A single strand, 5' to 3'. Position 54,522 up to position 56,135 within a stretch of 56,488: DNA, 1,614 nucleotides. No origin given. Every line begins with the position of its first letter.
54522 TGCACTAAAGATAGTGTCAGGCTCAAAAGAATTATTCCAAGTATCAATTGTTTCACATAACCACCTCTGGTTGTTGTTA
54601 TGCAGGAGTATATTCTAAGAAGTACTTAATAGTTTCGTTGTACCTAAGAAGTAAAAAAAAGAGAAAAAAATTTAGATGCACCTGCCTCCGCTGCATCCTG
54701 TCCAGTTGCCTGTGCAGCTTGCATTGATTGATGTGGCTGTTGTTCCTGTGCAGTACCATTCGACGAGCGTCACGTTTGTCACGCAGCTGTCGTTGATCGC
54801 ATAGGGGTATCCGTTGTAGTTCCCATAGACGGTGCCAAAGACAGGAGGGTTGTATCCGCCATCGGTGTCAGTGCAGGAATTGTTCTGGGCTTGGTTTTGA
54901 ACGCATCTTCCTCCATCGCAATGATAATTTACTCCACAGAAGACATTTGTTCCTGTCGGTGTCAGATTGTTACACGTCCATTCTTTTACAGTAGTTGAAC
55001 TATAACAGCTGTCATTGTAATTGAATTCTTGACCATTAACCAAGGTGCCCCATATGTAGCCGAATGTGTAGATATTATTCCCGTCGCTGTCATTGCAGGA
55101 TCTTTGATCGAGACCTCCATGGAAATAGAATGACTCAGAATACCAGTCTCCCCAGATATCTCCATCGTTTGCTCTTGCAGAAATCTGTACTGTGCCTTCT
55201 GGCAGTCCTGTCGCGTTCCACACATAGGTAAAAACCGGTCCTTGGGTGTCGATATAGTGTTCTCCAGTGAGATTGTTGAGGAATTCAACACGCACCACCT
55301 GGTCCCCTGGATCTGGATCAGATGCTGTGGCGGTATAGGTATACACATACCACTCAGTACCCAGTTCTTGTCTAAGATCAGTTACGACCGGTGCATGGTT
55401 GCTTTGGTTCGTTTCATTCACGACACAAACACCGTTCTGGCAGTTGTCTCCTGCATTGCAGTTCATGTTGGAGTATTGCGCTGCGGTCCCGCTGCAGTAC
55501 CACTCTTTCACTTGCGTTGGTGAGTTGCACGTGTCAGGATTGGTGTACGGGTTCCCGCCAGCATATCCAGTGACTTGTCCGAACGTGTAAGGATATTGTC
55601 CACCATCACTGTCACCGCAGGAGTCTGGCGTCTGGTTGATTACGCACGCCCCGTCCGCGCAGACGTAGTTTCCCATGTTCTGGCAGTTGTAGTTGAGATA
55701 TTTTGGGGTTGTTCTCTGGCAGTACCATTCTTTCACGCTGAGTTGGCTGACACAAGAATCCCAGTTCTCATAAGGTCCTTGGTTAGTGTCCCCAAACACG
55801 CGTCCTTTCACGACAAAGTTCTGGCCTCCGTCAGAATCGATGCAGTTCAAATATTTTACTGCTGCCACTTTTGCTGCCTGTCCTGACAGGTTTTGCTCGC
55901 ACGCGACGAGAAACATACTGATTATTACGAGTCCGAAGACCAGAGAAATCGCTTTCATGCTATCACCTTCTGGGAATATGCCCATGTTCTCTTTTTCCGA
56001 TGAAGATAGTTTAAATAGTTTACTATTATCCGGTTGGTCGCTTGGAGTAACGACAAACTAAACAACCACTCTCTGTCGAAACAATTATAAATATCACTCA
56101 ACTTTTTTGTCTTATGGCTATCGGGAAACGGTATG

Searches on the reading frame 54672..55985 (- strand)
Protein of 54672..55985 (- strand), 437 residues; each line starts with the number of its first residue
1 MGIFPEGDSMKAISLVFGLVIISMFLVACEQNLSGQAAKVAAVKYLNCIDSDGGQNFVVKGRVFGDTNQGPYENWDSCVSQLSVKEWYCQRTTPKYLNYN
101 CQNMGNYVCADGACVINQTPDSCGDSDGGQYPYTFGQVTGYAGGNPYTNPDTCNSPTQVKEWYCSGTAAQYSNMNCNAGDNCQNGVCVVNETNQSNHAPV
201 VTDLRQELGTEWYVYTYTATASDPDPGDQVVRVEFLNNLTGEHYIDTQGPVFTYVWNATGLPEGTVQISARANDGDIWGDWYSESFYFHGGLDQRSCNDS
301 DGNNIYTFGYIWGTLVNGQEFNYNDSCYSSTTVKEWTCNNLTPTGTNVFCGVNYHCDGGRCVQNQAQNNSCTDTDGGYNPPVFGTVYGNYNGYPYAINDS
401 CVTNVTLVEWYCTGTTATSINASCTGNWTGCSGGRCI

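Call 96: search_protein_families(library=pfam, proteins=[window:54672-55985:-], max_evalue=0.001)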
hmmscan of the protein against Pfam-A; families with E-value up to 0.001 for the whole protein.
window:54672-55985:- (437 aa): 1 family
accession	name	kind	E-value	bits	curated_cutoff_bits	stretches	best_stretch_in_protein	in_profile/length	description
PF17957.7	Big_7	-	0.00019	22.4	24.1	1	218-270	23-70/70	Bacterial Ig domain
